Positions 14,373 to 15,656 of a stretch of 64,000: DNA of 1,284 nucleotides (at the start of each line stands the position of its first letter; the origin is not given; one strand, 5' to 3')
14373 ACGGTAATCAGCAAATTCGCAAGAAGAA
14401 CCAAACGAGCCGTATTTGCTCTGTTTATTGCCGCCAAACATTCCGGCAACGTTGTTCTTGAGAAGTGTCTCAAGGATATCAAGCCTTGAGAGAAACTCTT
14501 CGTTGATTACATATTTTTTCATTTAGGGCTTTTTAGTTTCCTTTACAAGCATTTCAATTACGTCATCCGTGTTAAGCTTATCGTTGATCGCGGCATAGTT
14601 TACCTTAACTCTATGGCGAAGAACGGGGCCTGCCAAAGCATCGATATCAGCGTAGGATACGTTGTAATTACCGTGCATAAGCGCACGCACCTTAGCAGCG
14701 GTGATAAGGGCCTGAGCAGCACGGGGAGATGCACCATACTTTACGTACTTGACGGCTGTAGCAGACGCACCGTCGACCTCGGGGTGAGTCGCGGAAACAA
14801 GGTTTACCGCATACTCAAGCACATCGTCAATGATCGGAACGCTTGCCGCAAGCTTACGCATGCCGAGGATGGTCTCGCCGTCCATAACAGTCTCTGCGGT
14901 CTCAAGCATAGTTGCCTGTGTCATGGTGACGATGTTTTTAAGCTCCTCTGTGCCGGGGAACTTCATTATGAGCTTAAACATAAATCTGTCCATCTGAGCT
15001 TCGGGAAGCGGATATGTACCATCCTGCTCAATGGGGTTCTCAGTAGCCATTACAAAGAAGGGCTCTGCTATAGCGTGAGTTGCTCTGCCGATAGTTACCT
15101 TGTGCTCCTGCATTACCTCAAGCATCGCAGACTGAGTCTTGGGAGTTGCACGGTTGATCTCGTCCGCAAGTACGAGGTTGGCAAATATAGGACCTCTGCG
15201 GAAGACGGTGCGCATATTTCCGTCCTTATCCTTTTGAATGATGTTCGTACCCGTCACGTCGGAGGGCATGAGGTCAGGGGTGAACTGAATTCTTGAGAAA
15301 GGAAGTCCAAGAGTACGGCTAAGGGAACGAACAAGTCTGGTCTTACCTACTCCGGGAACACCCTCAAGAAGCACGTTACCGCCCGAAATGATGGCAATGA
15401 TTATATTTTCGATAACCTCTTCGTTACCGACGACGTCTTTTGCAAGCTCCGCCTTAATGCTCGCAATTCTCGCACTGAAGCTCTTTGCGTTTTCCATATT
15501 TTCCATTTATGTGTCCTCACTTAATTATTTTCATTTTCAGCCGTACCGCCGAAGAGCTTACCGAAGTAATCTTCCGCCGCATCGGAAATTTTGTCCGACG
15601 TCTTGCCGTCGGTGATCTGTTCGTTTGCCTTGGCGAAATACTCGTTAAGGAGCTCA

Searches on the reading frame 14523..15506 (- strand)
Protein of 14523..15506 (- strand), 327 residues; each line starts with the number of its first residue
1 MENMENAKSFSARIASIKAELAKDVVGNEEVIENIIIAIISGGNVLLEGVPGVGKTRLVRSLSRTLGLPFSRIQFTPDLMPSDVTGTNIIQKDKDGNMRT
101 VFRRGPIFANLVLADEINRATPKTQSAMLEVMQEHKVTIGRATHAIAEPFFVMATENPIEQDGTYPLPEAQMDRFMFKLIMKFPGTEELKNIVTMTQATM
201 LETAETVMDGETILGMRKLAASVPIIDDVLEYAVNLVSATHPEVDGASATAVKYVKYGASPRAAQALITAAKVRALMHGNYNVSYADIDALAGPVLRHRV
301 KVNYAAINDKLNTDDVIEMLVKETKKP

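Call 54: search_protein_families(library=pfam, proteins=[window:14523-15506:-], max_evalue=0.0001)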
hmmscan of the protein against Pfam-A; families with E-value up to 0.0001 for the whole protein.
window:14523-15506:- (327 aa): 8 families
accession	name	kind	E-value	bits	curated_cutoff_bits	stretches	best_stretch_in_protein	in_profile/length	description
PF07726.17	AAA_3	-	4.5e-61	204.9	27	1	45-177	2-131/131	ATPase family associated with various cellular activities (AAA)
PF20030.5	bpMoxR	-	2.5e-16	59.8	27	1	14-196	3-181/205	MoxR domain in the MoxR-vWA-beta-propeller ternary systems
PF17863.7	AAA_lid_2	-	5.1e-15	55.4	22.7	1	253-318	7-72/74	AAA lid domain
PF07728.20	AAA_5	-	1.2e-14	55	22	1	44-175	1-139/139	AAA domain (dynein-related subfamily)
PF00004.35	AAA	-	1.8e-08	35.3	21.2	1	45-158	1-111/131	ATPase family associated with various cellular activities (AAA)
PF00493.29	MCM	-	1.1e-06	28.4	23.3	1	17-159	32-174/224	MCM P-loop domain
PF01078.27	Mg_chelatase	-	4.7e-06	26.6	20.3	0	23-66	3-46/207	Magnesium chelatase, subunit ChlI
PF00158.32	Sigma54_activat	-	9.6e-05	22.6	20.2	0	112-161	97-147/168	Sigma-54 interaction domain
